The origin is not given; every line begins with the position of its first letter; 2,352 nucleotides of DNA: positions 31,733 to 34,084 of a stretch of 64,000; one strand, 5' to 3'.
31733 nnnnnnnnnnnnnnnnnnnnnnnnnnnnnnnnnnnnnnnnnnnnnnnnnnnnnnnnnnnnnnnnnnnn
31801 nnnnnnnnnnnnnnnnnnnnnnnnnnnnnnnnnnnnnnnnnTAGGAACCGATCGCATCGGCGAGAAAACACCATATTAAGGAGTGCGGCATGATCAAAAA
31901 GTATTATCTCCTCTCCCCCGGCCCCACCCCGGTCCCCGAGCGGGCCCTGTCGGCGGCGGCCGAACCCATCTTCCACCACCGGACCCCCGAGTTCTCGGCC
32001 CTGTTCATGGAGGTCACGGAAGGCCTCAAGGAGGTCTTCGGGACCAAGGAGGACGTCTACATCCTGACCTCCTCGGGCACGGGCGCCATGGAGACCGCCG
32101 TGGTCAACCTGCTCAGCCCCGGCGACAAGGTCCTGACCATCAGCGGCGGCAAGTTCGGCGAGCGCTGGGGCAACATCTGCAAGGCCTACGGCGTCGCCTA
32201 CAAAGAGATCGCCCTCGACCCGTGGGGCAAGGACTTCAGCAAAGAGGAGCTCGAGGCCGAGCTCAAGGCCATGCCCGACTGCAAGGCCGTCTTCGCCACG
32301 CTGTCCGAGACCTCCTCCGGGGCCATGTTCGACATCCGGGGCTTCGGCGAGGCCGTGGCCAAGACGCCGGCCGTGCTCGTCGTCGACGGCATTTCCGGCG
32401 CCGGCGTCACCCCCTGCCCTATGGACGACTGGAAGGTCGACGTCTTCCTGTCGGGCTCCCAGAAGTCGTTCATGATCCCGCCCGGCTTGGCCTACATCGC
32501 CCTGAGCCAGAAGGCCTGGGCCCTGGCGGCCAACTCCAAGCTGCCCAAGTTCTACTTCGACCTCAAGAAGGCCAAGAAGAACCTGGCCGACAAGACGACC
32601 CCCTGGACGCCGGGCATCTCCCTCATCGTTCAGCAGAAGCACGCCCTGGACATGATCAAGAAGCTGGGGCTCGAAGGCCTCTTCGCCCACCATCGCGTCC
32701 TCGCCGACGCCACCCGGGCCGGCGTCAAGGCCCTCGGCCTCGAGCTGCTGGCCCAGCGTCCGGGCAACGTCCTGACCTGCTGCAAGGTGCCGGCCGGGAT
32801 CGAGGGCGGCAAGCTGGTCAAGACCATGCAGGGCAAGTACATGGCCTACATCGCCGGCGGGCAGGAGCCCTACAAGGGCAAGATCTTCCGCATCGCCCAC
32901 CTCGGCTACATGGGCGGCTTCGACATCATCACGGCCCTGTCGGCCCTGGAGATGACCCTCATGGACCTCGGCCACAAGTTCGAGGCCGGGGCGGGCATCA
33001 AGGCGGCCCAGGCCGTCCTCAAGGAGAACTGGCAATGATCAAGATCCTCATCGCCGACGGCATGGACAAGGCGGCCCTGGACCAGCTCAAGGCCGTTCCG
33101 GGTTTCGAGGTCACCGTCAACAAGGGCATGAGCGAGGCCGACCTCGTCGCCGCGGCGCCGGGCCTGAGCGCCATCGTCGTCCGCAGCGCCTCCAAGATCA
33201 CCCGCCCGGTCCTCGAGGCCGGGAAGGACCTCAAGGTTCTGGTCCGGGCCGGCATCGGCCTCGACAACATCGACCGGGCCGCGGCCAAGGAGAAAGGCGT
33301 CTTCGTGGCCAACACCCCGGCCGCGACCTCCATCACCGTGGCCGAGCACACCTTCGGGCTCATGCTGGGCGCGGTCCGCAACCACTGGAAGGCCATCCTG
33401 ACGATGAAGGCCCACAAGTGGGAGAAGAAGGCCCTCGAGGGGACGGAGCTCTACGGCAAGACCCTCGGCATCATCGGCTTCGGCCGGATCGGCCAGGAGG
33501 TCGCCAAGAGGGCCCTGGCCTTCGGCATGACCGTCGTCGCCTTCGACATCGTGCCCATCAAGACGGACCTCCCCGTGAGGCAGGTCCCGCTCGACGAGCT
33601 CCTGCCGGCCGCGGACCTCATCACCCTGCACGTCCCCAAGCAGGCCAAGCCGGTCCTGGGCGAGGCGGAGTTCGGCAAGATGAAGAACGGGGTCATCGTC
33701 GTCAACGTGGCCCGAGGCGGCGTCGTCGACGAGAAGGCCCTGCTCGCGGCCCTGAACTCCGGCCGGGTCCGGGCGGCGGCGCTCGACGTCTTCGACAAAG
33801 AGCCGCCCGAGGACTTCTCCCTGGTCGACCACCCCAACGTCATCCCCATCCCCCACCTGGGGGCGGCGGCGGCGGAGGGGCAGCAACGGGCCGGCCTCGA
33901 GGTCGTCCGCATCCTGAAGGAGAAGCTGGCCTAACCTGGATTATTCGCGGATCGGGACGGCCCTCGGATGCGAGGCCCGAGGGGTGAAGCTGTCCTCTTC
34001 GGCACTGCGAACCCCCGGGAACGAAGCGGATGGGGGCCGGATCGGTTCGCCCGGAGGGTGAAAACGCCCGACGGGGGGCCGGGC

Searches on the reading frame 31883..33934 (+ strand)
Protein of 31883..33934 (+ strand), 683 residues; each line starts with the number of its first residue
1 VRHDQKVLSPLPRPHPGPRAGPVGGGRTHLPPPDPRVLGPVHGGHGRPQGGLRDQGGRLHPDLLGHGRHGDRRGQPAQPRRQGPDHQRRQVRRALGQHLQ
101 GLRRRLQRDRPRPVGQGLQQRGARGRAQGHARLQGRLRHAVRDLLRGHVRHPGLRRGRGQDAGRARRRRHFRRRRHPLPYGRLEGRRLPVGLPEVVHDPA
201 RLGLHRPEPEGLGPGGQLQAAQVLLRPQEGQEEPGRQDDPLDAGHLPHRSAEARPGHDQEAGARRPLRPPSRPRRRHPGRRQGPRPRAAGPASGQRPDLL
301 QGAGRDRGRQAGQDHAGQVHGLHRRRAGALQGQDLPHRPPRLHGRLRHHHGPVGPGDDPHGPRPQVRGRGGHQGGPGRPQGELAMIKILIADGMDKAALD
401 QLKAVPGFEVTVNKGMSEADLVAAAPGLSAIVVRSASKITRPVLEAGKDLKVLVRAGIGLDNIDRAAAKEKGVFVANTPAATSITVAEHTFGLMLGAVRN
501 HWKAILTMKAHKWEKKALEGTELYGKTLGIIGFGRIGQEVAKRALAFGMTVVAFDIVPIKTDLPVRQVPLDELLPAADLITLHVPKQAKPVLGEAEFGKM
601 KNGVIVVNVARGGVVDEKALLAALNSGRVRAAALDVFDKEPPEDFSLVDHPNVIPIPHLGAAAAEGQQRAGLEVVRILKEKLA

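Call 12: search_protein_families(library=pfam, proteins=[window:31883-33934:+])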
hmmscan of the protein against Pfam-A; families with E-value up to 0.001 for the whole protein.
window:31883-33934:+ (683 aa): 2 families
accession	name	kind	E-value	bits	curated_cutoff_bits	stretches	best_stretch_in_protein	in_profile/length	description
PF02826.25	2-Hacid_dh_C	-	9.8e-54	181.9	25.1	1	491-660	1-178/178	D-isomer specific 2-hydroxyacid dehydrogenase, NAD binding domain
PF00389.36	2-Hacid_dh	-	1.8e-25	89.6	24.6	1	388-675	1-117/134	D-isomer specific 2-hydroxyacid dehydrogenase, catalytic domain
